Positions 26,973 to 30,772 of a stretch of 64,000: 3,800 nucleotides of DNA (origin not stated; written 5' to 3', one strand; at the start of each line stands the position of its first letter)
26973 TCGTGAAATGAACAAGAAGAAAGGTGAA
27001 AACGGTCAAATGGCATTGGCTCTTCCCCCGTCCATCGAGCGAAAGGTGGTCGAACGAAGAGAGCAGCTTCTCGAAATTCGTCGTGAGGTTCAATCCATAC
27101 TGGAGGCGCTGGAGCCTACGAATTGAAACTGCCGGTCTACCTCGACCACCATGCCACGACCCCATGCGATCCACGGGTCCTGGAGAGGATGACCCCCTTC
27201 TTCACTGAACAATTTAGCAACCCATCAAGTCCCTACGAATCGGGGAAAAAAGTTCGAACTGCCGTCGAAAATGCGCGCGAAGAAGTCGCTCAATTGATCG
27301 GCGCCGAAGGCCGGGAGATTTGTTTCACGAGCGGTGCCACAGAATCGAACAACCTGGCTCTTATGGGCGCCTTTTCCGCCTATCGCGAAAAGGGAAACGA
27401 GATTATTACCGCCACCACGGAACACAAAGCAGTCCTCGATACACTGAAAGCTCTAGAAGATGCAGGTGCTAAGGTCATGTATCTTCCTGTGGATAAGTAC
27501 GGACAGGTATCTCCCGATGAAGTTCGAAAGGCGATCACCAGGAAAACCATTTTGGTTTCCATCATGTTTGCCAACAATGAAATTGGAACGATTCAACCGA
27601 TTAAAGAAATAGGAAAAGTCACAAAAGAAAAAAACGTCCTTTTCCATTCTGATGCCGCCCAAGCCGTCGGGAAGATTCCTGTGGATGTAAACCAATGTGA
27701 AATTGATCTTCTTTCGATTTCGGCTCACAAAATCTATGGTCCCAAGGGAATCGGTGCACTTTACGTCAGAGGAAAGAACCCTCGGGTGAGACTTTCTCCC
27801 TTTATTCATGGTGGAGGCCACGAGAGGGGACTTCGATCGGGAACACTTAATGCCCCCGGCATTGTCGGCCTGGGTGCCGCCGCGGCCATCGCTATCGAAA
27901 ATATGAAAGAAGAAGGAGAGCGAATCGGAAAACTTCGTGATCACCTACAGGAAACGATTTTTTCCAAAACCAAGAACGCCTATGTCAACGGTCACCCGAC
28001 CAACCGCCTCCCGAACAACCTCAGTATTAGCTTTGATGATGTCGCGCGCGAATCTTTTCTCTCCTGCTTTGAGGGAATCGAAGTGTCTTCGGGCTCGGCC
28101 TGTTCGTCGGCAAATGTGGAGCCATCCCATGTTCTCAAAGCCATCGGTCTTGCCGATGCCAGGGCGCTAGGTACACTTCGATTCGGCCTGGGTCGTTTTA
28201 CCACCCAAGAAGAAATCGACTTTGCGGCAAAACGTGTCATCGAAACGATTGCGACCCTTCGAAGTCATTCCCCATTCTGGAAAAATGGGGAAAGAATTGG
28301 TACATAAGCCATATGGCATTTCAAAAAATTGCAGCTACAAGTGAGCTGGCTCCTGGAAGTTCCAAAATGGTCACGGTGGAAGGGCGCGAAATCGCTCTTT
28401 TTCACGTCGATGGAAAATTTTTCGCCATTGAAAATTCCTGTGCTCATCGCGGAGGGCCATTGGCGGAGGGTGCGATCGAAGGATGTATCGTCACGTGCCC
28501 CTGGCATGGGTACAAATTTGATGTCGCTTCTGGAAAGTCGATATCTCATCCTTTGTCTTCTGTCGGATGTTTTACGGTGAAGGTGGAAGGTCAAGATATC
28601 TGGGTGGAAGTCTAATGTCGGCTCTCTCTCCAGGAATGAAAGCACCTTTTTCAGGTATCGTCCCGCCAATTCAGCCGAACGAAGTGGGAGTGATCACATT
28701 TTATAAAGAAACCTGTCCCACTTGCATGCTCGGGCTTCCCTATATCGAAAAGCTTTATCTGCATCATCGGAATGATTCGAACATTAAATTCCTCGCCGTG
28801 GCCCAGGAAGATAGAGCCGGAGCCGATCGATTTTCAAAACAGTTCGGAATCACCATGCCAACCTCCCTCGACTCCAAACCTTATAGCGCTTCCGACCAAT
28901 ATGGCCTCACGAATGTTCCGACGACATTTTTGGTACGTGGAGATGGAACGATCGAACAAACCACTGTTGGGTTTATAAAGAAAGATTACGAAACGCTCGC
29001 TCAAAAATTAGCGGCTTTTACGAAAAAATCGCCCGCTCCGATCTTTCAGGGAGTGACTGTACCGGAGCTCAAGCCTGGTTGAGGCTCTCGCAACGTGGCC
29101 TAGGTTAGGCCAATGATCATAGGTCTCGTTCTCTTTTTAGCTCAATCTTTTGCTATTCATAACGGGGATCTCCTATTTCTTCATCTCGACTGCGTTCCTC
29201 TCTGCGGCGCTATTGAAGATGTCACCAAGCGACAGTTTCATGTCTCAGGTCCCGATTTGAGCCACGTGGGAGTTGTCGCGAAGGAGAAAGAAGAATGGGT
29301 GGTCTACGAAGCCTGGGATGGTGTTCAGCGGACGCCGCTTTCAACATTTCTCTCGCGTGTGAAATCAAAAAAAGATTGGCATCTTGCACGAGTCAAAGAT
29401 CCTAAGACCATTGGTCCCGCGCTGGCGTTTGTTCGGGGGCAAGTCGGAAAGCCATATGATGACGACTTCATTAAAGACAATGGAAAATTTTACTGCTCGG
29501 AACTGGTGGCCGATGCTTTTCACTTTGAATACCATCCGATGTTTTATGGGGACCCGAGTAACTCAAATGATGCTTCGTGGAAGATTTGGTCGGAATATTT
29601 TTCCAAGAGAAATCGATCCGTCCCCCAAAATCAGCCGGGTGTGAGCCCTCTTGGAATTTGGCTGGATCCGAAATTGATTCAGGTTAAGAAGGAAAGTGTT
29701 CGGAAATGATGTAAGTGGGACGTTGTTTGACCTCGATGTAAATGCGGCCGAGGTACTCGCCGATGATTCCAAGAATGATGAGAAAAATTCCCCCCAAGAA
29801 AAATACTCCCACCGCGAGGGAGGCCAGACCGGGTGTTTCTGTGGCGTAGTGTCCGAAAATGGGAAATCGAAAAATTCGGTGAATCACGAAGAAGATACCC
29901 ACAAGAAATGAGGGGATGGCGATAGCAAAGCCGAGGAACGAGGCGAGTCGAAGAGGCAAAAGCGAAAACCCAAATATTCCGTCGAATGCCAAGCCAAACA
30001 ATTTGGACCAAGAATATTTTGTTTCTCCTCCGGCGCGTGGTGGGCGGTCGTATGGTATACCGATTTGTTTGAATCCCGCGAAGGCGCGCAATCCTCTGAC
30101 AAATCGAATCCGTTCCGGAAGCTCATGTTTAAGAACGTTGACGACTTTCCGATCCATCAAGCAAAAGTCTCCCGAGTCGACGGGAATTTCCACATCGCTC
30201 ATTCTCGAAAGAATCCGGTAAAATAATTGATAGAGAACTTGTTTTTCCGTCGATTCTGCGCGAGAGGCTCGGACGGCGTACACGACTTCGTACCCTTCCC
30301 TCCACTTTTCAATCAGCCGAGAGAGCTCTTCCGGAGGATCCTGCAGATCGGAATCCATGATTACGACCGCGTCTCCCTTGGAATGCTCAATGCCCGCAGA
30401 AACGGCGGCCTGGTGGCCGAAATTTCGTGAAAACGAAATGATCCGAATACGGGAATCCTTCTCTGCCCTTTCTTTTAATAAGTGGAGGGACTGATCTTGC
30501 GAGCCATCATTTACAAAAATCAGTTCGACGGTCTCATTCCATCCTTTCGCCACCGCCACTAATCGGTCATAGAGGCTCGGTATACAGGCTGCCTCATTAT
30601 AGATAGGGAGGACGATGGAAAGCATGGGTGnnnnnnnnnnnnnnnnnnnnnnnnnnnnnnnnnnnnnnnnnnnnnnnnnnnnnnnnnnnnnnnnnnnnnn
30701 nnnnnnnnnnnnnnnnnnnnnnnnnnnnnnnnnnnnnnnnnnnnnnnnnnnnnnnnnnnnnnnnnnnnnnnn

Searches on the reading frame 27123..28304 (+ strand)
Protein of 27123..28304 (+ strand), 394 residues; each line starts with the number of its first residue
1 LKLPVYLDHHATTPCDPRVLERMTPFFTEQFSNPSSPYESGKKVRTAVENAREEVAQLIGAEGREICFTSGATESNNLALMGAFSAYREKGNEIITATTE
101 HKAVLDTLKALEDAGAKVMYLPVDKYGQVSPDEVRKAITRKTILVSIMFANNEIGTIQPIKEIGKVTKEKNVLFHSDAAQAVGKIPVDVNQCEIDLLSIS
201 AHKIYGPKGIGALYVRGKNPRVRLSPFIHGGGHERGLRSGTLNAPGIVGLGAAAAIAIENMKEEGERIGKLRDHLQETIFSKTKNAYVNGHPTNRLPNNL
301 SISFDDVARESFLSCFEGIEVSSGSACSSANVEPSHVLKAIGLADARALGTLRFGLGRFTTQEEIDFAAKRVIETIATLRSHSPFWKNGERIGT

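Call 101: search_protein_families(library=pfam, proteins=[window:27123-28304:+], max_evalue=0.0001)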
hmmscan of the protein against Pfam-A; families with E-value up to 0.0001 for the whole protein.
window:27123-28304:+ (394 aa): 3 families
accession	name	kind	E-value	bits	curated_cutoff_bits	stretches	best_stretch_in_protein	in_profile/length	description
PF00266.25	Aminotran_5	-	4.4e-84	283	21.5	1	5-366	1-369/371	Aminotransferase class-V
PF01041.23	DegT_DnrJ_EryC1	-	1.1e-11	45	19.8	1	53-184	31-152/360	DegT/DnrJ/EryC1/StrS aminotransferase family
PF01212.27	Beta_elim_lyase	-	9.5e-10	38.7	27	1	48-290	34-280/288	Beta-eliminating lyase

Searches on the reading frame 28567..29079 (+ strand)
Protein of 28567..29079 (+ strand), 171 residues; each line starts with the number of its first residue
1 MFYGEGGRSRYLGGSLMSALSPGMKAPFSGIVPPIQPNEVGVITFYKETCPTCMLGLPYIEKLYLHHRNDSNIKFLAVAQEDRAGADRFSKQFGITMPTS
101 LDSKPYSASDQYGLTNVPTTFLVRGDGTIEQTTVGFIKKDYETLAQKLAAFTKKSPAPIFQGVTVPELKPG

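Call 101: search_protein_families(library=pfam, proteins=[window:28567-29079:+], max_evalue=0.0001)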
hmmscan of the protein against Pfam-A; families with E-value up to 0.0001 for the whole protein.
window:28567-29079:+ (171 aa): 2 families
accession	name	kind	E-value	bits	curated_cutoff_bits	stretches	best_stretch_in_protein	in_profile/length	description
PF08534.16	Redoxin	-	4.5e-09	36.7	26.6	1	39-139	29-138/148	Redoxin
PF00578.27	AhpC-TSA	-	3.6e-08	33.8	26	1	39-131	26-123/124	AhpC/TSA family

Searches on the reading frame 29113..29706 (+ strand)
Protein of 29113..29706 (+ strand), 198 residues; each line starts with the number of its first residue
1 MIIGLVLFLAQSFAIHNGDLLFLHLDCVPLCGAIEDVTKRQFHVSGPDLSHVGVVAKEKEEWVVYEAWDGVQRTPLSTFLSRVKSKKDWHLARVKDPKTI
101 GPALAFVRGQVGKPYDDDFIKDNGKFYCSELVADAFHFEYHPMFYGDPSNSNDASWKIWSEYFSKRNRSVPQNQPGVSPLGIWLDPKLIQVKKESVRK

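Call 101: search_protein_families(library=pfam, proteins=[window:29113-29706:+], max_evalue=0.0001)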
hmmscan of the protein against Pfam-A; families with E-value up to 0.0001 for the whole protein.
window:29113-29706:+ (198 aa): 1 family
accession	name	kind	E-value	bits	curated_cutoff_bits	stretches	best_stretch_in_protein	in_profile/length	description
PF05708.18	Peptidase_C92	-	6e-19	69.1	27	1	15-188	2-162/166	Permuted papain-like amidase enzyme, YaeF/YiiX, C92 family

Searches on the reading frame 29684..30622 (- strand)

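Call 101: search_protein_families(library=pfam, proteins=[window:29684-30622:-], max_evalue=0.0001)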
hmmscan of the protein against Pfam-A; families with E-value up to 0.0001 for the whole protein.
window:29684-30622:- (312 aa): 2 families
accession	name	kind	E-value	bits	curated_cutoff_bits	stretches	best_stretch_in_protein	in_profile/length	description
PF00535.33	Glycos_transf_2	-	5.4e-34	118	23.3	1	2-161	1-164/168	Glycosyl transferase family 2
PF10111.15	Glyco_tranf_2_2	-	3.7e-07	30.4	27.3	1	2-103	1-102/276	Glycosyltransferase like family 2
